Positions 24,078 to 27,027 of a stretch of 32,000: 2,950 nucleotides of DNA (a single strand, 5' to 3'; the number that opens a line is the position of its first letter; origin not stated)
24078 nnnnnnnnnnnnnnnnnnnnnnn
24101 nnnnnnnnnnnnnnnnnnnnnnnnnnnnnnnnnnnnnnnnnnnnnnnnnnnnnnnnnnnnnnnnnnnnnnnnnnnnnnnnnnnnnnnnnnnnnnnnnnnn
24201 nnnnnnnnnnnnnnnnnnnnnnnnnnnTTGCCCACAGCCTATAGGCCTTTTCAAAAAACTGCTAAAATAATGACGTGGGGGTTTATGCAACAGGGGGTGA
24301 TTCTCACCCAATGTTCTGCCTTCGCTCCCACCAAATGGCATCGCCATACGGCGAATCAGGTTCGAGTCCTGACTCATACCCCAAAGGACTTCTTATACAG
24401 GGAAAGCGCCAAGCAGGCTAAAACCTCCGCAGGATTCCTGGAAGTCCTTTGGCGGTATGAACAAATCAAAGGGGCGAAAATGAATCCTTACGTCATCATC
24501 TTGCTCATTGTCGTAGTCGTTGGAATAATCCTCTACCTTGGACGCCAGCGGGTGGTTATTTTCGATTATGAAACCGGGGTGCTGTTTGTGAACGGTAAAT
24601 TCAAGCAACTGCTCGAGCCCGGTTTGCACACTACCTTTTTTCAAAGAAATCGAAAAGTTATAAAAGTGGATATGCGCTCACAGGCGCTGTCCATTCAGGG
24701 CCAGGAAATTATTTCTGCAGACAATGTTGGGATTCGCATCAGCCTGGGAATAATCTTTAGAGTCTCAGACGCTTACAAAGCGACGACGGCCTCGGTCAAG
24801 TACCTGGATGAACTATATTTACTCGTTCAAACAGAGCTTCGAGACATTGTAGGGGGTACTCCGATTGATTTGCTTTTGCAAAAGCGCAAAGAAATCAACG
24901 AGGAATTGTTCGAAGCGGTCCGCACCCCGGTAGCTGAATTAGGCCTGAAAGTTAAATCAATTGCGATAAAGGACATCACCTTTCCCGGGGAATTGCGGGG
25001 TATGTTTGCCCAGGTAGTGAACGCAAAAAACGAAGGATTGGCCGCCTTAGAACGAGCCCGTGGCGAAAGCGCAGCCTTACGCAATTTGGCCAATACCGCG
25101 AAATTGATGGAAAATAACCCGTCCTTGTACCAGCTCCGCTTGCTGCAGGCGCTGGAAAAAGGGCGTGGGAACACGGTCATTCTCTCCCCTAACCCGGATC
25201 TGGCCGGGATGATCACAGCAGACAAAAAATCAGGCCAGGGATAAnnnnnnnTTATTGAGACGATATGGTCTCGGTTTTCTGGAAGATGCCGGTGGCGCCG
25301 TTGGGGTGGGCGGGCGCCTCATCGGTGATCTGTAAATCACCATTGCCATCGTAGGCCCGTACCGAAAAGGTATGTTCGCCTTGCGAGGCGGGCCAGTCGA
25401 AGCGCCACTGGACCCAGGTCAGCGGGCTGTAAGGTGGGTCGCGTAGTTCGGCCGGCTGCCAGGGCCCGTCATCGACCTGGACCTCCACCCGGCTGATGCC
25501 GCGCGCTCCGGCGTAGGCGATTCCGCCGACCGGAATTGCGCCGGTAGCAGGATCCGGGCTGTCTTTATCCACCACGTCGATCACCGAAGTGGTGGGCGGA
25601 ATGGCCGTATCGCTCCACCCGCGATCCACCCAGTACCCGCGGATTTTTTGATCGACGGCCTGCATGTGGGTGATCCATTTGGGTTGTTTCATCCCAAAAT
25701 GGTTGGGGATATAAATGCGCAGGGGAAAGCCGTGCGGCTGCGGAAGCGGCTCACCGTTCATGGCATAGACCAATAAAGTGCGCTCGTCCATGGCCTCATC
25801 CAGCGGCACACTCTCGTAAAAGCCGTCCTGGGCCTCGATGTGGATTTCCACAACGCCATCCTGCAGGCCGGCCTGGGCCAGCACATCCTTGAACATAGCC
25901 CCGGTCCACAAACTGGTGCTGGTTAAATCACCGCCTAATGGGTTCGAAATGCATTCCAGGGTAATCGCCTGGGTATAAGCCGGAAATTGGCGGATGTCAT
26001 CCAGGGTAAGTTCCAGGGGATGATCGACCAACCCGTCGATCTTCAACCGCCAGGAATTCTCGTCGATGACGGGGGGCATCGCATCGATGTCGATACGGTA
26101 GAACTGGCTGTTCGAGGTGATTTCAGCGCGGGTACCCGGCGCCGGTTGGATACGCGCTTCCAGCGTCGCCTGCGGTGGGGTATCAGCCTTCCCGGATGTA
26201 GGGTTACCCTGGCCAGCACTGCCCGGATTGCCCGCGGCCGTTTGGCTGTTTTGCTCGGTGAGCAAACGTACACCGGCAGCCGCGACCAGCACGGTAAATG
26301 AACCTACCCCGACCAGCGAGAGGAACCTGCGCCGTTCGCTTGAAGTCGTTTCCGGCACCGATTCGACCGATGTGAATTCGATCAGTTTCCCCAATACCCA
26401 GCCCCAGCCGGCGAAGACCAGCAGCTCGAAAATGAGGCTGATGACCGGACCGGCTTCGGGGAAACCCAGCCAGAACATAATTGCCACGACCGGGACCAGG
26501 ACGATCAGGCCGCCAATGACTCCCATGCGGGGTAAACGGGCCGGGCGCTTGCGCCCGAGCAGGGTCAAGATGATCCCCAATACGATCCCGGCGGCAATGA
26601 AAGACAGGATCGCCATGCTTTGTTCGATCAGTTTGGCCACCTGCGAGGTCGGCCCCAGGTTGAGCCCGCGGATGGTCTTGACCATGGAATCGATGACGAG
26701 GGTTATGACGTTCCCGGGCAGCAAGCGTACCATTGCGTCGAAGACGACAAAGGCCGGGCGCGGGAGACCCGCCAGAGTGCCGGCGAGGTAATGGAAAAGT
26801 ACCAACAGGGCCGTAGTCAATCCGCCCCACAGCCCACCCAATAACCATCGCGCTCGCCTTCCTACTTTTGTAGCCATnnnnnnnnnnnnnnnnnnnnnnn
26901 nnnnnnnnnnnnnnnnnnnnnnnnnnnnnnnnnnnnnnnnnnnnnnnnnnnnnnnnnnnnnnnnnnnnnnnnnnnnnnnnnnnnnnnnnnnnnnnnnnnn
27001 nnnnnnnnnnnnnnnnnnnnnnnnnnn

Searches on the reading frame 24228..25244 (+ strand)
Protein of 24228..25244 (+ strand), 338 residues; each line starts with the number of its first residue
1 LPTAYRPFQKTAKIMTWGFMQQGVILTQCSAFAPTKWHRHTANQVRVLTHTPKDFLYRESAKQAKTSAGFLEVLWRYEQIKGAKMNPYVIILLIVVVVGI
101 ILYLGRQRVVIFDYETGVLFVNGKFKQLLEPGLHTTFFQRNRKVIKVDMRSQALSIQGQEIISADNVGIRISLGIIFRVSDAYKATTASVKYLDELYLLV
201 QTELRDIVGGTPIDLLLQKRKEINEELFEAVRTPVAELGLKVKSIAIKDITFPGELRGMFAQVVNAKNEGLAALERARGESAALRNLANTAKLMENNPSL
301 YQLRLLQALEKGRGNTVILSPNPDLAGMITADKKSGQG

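Call 9: search_protein_families(library=pfam, proteins=[window:24228-25244:+], max_evalue=0.001)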
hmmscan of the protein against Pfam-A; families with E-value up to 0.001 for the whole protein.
window:24228-25244:+ (338 aa): 2 families
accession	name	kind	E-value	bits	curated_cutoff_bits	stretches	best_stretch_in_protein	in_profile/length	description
PF01145.31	Band_7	-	3.4e-27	96.1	23.6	1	114-280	6-175/176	SPFH domain / Band 7 family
PF13421.11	Band_7_1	-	0.00017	21.7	24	1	195-261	136-204/211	SPFH domain-Band 7 family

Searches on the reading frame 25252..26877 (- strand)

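Call 9: search_protein_families(library=pfam, proteins=[window:25252-26877:-], max_evalue=0.001)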
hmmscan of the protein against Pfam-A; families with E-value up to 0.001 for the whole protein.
window:25252-26877:- (541 aa): 2 families
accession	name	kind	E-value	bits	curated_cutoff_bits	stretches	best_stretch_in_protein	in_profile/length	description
PF00174.25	Oxidored_molyb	-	3.1e-43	147.7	24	1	269-416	5-169/169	Oxidoreductase molybdopterin binding domain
PF03404.22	Mo-co_dimer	-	0.00024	21.5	22.7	1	445-516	28-114/138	Mo-co oxidoreductase dimerisation domain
